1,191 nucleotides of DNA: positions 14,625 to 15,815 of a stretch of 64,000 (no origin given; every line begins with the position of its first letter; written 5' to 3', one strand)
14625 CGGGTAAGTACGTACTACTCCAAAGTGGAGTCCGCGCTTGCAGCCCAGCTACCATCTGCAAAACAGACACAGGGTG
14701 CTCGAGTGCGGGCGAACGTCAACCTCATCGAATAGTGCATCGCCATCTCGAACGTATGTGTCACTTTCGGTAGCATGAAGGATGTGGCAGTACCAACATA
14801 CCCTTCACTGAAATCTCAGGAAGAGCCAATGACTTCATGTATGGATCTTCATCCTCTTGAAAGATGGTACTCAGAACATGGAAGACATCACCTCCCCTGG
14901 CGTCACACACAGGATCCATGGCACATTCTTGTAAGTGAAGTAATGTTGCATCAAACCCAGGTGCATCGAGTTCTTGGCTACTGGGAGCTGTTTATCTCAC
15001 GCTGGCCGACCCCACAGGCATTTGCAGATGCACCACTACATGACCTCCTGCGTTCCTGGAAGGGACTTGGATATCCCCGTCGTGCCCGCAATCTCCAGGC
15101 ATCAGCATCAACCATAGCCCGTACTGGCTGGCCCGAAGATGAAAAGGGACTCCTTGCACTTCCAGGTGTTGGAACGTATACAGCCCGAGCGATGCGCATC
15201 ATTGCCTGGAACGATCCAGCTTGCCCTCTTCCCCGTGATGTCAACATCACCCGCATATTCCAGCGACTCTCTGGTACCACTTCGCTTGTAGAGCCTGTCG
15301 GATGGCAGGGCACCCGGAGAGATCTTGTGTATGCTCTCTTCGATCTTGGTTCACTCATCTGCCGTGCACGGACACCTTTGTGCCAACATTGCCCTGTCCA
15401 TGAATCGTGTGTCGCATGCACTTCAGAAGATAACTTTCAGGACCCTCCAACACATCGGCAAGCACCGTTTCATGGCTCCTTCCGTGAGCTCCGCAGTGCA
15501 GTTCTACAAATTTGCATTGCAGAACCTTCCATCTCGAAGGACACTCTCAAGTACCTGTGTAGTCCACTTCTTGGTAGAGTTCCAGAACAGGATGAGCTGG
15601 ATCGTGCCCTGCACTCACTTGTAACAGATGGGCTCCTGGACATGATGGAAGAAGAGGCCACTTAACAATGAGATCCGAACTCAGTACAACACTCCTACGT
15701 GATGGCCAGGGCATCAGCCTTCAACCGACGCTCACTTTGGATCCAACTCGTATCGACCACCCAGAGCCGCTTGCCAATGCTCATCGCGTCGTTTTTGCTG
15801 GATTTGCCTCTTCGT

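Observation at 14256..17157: Cassette coupling a NUDIX-less MutY/Nth-family glycosylase to an Fmt-like formyltransferase, wedged between the two Tad parts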

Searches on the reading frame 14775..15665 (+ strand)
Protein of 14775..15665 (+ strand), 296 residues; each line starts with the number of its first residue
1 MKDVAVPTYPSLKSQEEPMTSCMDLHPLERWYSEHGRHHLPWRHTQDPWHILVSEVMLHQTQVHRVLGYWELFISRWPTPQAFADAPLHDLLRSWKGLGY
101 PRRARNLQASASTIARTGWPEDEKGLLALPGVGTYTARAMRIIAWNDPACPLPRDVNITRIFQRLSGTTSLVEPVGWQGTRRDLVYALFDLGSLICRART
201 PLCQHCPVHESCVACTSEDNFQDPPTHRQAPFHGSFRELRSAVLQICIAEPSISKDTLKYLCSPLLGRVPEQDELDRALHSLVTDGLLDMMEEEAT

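Call 3: search_protein_families(library=pfam, proteins=[window:14775-15665:+], max_evalue=0.01)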
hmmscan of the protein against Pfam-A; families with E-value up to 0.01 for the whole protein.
window:14775-15665:+ (296 aa): 2 families
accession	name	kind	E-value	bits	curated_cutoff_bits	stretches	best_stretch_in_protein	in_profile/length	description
PF00730.31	HhH-GPD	-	9.2e-14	52.1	26.2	1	53-168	1-89/108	HhH-GPD superfamily base excision DNA repair protein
PF00633.29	HHH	-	0.0037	17.5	24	1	122-139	9-26/30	Helix-hairpin-helix motif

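Call 4: search_protein_families(library=ncbifam, proteins=[window:14775-15665:+], max_evalue=0.01)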
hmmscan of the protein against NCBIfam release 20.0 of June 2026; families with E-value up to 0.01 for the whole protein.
window:14775-15665:+ (296 aa): 4 families
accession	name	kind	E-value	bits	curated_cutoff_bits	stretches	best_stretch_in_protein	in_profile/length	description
TIGR01084.1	mutY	equivalog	7.6e-50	170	286.5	1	28-225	6-219/277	A/G-specific adenine glycosylase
NF008132.0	PRK10880.1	equivalog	1.9e-36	125.9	427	1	30-220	13-217/351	A/G-specific adenine glycosylase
NF010488.0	PRK13910.1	equivalog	3.3e-20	72.7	471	1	56-215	1-170/290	adenine-specific DNA glycosylase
TIGR01083.1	nth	equivalog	4.4e-09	36.3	211.7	1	46-203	25-192/192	endonuclease III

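Call 10: find_encoding_contigs(protein=window:14775-15665:+, flank=10000, max_places=6)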
Protein window:14775-15665:+ (296 aa): no gene with exactly this product is on record in the collection.

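Call 17: find_homologous_proteins(query=window:14775-15665:+, max_evalue=0.001)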
Query window:14775-15665:+ (296 aa): 3833 proteins with E <= 0.001 among 4749 candidates; the best 120 are listed.
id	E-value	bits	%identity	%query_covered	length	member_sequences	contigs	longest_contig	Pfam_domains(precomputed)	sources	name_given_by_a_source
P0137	1.7e-183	627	90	100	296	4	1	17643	PF00730.32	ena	-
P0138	4.4e-111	389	63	92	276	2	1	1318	PF00730.32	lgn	-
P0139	3.9e-68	248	49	89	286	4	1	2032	PF00730.32,PF00633.30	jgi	jgi:A/G-specific adenine glycosylase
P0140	4.2e-67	244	49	89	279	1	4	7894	PF00730.32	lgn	-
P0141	5.6e-67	244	47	89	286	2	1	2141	PF00730.32,PF00633.30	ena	-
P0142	2.8e-66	242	47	88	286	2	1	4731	PF00730.32,PF00633.30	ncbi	-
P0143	3.0e-66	242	47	88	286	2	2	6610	PF00730.32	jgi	-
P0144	3.1e-66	242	52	75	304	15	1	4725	PF00730.32,PF00633.30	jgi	jgi:A/G-specific adenine glycosylase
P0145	5.3e-66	241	48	89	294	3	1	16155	PF00730.32,PF00633.30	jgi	jgi:A/G-specific adenine glycosylase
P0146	6.5e-66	240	49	88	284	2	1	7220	PF00730.32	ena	-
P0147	2.4e-65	239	49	88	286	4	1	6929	PF00730.32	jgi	jgi:A/G-specific adenine glycosylase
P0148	3.0e-65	238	49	89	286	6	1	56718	PF00730.32,PF00633.30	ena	-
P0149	3.1e-65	238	48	89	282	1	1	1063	PF00730.32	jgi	jgi:A/G-specific adenine glycosylase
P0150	4.4e-65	238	48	89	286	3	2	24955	PF00730.32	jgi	jgi:A/G-specific adenine glycosylase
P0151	6.8e-65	237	47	90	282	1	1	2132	PF00730.32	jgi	jgi:A/G-specific adenine glycosylase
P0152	6.9e-65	237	48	88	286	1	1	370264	PF00730.32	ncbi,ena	-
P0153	1.4e-64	236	49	88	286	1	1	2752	PF00730.32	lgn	-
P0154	2.1e-64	235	47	89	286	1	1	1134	PF00730.32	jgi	jgi:A/G-specific adenine glycosylase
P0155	2.3e-64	235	47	88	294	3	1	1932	PF00730.32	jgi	-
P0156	2.3e-64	235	47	89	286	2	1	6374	PF00730.32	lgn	-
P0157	2.5e-64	235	48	88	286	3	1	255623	PF00730.32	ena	-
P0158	2.7e-64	235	48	89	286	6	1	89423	PF00730.32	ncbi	ncbi:MAG: A/G-specific adenine glycosylase [Candidatus Dormiibacterota bacterium]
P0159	3.0e-64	235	48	89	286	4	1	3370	PF00730.32,PF00633.30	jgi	jgi:A/G-specific adenine glycosylase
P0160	4.2e-64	234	45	88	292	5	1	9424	PF00730.32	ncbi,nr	ncbi:MAG TPA: A/G-specific adenine glycosylase [Candidatus Dormibacteraeota bacterium]|nr:A/G-specif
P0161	4.3e-64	234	48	88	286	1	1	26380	PF00730.32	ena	-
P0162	4.4e-64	234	47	88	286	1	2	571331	PF00730.32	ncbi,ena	-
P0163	5.9e-64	234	51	76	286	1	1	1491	PF00730.32,PF00633.30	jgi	jgi:A/G-specific adenine glycosylase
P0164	1.1e-63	233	47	88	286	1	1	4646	PF00730.32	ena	-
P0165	1.2e-63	233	48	88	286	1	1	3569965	PF00730.32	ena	-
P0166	1.4e-63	233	46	88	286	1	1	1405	PF00730.32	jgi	jgi:A/G-specific adenine glycosylase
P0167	1.6e-63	233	48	89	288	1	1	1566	PF00730.32,PF00633.30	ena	-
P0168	2.5e-63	232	47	91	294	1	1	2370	PF00730.32,PF00633.30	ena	-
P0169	3.3e-63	232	53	76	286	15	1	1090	PF00730.32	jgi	jgi:A/G-specific adenine glycosylase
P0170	3.3e-63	232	47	88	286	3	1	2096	PF00730.32,PF00633.30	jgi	jgi:A/G-specific adenine glycosylase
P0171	3.5e-63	231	48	88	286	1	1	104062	PF00730.32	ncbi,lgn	-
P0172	4.3e-63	231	47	89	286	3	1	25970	PF00730.32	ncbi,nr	ncbi:MAG TPA: A/G-specific adenine glycosylase [Candidatus Saccharimonadales bacterium]|nr:A/G-speci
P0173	4.8e-63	231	48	88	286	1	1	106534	PF00730.32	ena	-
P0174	4.9e-63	231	48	88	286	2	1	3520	PF00730.32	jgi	jgi:A/G-specific adenine glycosylase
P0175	5.2e-63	231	47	88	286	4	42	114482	PF00730.32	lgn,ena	-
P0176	5.5e-63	231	47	89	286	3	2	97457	PF00730.32,PF00633.30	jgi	jgi:A/G-specific adenine glycosylase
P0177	6.5e-63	231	46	91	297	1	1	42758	PF00730.32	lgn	-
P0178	7.0e-63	230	47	89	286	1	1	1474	PF00730.32,PF00633.30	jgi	jgi:A/G-specific adenine glycosylase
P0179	8.9e-63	230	46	88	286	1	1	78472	PF00730.32,PF00633.30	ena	-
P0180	1.2e-62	230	47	88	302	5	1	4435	PF00730.32,PF00633.30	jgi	jgi:A/G-specific adenine glycosylase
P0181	1.3e-62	230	47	88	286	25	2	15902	PF00730.32,PF00633.30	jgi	jgi:A/G-specific adenine glycosylase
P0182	1.4e-62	230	45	89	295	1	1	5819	PF00730.32,PF00633.30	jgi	jgi:A/G-specific adenine glycosylase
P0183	1.5e-62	229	47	88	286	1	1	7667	PF00730.32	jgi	jgi:A/G-specific adenine glycosylase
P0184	1.6e-62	229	46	88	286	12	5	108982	PF00730.32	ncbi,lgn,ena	-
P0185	1.8e-62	229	51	76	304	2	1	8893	PF00730.32,PF00633.30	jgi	jgi:A/G-specific adenine glycosylase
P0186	2.0e-62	229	48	89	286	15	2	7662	PF00730.32,PF00633.30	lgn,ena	-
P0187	2.7e-62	229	46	89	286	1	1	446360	PF00730.32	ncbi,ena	-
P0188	3.2e-62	228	51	76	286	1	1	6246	PF00730.32,PF00633.30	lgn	-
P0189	3.3e-62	228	47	89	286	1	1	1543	PF00730.32,PF00633.30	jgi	jgi:A/G-specific adenine glycosylase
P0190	3.4e-62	228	46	88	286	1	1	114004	PF00730.32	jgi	jgi:A/G-specific adenine glycosylase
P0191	3.5e-62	228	50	78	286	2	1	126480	PF00730.32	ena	-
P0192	3.7e-62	228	47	89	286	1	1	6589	PF00730.32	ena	-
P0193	4.1e-62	228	48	89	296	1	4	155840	PF00730.32,PF00633.30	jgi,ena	-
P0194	4.3e-62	228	48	89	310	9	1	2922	PF00730.32,PF00633.30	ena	-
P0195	5.0e-62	228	52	76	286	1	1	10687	PF00730.32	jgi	jgi:A/G-specific adenine glycosylase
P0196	5.0e-62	228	46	89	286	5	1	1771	PF00730.32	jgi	jgi:A/G-specific adenine glycosylase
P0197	5.6e-62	228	47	88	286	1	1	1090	PF00730.32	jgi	jgi:A/G-specific adenine glycosylase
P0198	5.8e-62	227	48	89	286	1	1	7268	PF00730.32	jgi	jgi:A/G-specific adenine glycosylase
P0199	6.7e-62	227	53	75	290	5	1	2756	PF00730.32,PF00633.30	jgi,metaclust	metaclust:\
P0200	8.4e-62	227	47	88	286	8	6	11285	PF00730.32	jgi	jgi:A/G-specific adenine glycosylase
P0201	9.1e-62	227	50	76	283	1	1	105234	PF00730.32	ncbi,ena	-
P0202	1.2e-61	226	48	89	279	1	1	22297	PF00730.32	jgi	-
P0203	1.6e-61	226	48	78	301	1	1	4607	PF00730.32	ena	-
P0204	1.7e-61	226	46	88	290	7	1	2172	PF00730.32,PF00633.30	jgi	jgi:A/G-specific adenine glycosylase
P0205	1.9e-61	226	47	89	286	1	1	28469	PF00730.32,PF00633.30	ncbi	ncbi:MAG: A/G-specific adenine glycosylase [Candidatus Dormibacteria bacterium]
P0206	2.4e-61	225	48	88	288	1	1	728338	PF00730.32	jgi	jgi:A/G-specific adenine glycosylase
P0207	2.6e-61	225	46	88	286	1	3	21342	PF00730.32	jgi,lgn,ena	-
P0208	3.6e-61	225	47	88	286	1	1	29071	PF00730.32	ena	-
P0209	3.7e-61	225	46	88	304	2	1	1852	PF00730.32,PF00633.30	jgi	jgi:A/G-specific adenine glycosylase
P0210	4.2e-61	225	47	88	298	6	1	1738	PF00730.32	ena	-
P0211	9.2e-61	224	50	76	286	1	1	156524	PF00730.32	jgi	jgi:A/G-specific adenine glycosylase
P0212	1.0e-60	223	47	88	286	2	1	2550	PF00730.32,PF00633.30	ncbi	-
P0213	1.1e-60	223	46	89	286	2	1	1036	PF00730.32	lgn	-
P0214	1.1e-60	223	45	89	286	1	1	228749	PF00730.32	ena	-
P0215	1.1e-60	223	44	88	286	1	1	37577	PF00730.32,PF00633.30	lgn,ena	-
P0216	1.2e-60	223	48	87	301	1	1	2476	PF00730.32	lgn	-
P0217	1.3e-60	223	50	76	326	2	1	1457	PF00730.32,PF00633.30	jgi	jgi:A/G-specific adenine glycosylase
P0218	1.4e-60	223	45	90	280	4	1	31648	PF00730.32,PF00633.30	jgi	jgi:A/G-specific adenine glycosylase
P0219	1.4e-60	223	46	88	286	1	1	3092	PF00730.32,PF00633.30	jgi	jgi:A/G-specific adenine glycosylase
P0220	1.6e-60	223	44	91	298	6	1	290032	PF00730.32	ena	-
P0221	1.6e-60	223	49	76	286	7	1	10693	PF00730.32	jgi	-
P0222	1.7e-60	223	50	78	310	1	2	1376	PF00730.32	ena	-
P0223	1.7e-60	223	45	88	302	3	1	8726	PF00730.32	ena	-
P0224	1.7e-60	223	45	88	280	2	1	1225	PF00730.32,PF00633.30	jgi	jgi:A/G-specific adenine glycosylase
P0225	1.9e-60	222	49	78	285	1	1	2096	PF00730.32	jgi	jgi:A/G-specific adenine glycosylase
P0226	2.0e-60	222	46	89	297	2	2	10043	PF00730.32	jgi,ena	jgi:A/G-specific adenine glycosylase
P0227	2.1e-60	222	47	88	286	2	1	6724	PF00730.32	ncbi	ncbi:MAG TPA: A/G-specific adenine glycosylase [Candidatus Dormibacteraeota bacterium]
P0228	2.2e-60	222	46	89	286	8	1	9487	PF00730.32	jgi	-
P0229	2.5e-60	222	46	87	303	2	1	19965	PF00730.32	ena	-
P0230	3.0e-60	222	45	88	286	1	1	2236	PF00730.32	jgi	jgi:A/G-specific adenine glycosylase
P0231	4.0e-60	221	45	89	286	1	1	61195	PF00730.32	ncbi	ncbi:MAG: A/G-specific adenine glycosylase [Candidatus Dormiibacterota bacterium]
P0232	4.2e-60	221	46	88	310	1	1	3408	PF00730.32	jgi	jgi:A/G-specific adenine glycosylase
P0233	5.0e-60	221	46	88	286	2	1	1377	PF00730.32,PF00633.30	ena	-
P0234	6.8e-60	221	47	87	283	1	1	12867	PF00730.32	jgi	jgi:A/G-specific adenine glycosylase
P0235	7.0e-60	221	50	76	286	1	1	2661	PF00730.32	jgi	jgi:A/G-specific adenine glycosylase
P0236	7.5e-60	221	48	88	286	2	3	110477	PF00730.32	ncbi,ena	-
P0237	7.6e-60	221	49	76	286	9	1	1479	PF00730.32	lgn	-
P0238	7.7e-60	220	45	91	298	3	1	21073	PF00730.32,PF00633.30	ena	-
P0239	7.8e-60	220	49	76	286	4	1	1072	PF00730.32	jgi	jgi:A/G-specific adenine glycosylase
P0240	7.9e-60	220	45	91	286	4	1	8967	PF00730.32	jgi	jgi:A/G-specific adenine glycosylase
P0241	8.0e-60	220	45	89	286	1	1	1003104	PF00730.32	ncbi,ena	-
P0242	8.1e-60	220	44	89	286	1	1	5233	PF00730.32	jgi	jgi:A/G-specific adenine glycosylase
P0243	1.1e-59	220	46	88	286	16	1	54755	PF00730.32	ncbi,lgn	ncbi:MAG: A/G-specific adenine glycosylase [Candidatus Dormiibacterota bacterium]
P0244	1.1e-59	220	48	79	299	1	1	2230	PF00730.32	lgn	-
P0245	1.7e-59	219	46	88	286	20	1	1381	PF00730.32,PF00633.30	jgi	jgi:A/G-specific adenine glycosylase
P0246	2.2e-59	219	45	90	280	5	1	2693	PF00730.32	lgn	-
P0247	2.3e-59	219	45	88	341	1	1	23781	PF00730.32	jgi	jgi:A/G-specific adenine glycosylase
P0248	2.4e-59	219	46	89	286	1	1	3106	PF00730.32,PF00633.30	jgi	-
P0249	2.5e-59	219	47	88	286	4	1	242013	PF00730.32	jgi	jgi:A/G-specific adenine glycosylase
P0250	4.1e-59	218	43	91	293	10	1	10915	PF00730.32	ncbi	-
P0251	4.1e-59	218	46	79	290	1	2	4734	PF00730.32,PF10576.15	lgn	-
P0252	4.9e-59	218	46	87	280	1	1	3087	PF00730.32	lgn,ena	-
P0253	4.9e-59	218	45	89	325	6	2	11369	PF00730.32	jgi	jgi:A/G-specific adenine glycosylase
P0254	5.7e-59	218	46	89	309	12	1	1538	PF00730.32,PF00633.30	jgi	-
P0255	7.0e-59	217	45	89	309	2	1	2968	PF00730.32,PF00633.30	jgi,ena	jgi:A/G-specific adenine glycosylase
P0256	7.5e-59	217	50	76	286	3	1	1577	PF00730.32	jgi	jgi:A/G-specific adenine glycosylase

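Call 21: find_encoding_contigs(protein=P0165, flank=10000, max_places=2)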
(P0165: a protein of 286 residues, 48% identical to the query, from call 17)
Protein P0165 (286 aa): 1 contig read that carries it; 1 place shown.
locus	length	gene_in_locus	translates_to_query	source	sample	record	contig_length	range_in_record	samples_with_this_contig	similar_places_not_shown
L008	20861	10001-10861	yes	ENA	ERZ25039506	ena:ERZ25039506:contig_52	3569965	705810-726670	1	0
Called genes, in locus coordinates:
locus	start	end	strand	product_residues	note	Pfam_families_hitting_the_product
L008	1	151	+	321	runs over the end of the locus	PF12697:Abhydrolase_6, PF12146:Hydrolase_4 (weak)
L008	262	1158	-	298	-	PF00561:Abhydrolase_1, PF12146:Hydrolase_4 (weak), PF12697:Abhydrolase_6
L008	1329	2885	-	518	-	PF00496:SBP_bac_5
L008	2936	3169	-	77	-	PF03840:SecG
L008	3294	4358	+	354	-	PF11495:TrmB_EBD_N (faint), PF13091:PLDc_2, PF00614:PLDc (faint), PF13091:PLDc_2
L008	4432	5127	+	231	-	PF03551:PadR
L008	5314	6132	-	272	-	PF01872:RibD_C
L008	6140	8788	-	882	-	PF00989:PAS, PF08448:PAS_4 (weak), PF13426:PAS_9, PF00512:HisKA, PF02518:HATPase_c, PF00072:Response_reg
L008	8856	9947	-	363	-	PF00180:Iso_dh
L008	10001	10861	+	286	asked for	PF00730:HhH-GPD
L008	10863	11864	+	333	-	PF00551:Formyl_trans_N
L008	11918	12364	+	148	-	PF00072:Response_reg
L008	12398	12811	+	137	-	-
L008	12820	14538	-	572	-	PF02446:Glyco_hydro_77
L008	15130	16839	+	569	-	PF00128:Alpha-amylase (faint), PF21331:Isoamylase_C (faint)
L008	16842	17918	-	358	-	PF10009:DUF2252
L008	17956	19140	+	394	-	PF00999:Na_H_Exchanger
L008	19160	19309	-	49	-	-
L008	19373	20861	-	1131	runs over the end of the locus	PF00743:FMO-like, PF07992:Pyr_redox_2, PF13738:Pyr_redox_3, PF13434:Lys_Orn_oxgnase, PF00580:UvrD-helicase, PF13245:AAA_19, PF13361:UvrD_C, PF13538:UvrD_C_2, +9 more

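Call 22: find_encoding_contigs(protein=P0158, flank=10000, max_places=2)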
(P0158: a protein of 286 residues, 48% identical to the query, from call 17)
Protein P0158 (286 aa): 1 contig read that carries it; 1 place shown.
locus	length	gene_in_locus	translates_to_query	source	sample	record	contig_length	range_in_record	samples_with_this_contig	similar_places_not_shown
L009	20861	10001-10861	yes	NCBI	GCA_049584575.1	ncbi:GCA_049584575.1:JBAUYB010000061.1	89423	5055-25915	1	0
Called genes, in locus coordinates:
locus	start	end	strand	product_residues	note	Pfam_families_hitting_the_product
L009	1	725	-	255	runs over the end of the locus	PF14329:DUF4386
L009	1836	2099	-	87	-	-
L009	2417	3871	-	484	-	PF00496:SBP_bac_5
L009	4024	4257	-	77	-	PF03840:SecG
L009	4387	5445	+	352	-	PF11495:TrmB_EBD_N (faint), PF13091:PLDc_2, PF00614:PLDc (faint), PF13091:PLDc_2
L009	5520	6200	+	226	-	PF03551:PadR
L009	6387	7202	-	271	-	PF01872:RibD_C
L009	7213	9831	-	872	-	PF00989:PAS (weak), PF13426:PAS_9 (weak), PF00512:HisKA, PF02518:HATPase_c, PF00072:Response_reg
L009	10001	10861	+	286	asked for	PF00730:HhH-GPD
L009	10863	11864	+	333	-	PF00551:Formyl_trans_N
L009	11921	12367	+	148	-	PF00072:Response_reg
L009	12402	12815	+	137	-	-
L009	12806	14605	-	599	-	PF02446:Glyco_hydro_77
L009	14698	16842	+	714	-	PF02922:CBM_48, PF00128:Alpha-amylase (weak)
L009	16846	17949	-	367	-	PF10009:DUF2252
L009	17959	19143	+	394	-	PF00999:Na_H_Exchanger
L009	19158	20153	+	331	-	PF19300:BPD_transp_1_N, PF00528:BPD_transp_1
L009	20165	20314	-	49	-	-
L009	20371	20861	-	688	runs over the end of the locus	PF00580:UvrD-helicase, PF13245:AAA_19, PF13604:AAA_30 (faint), PF01443:Viral_helicase1 (faint), PF13361:UvrD_C, PF13538:UvrD_C_2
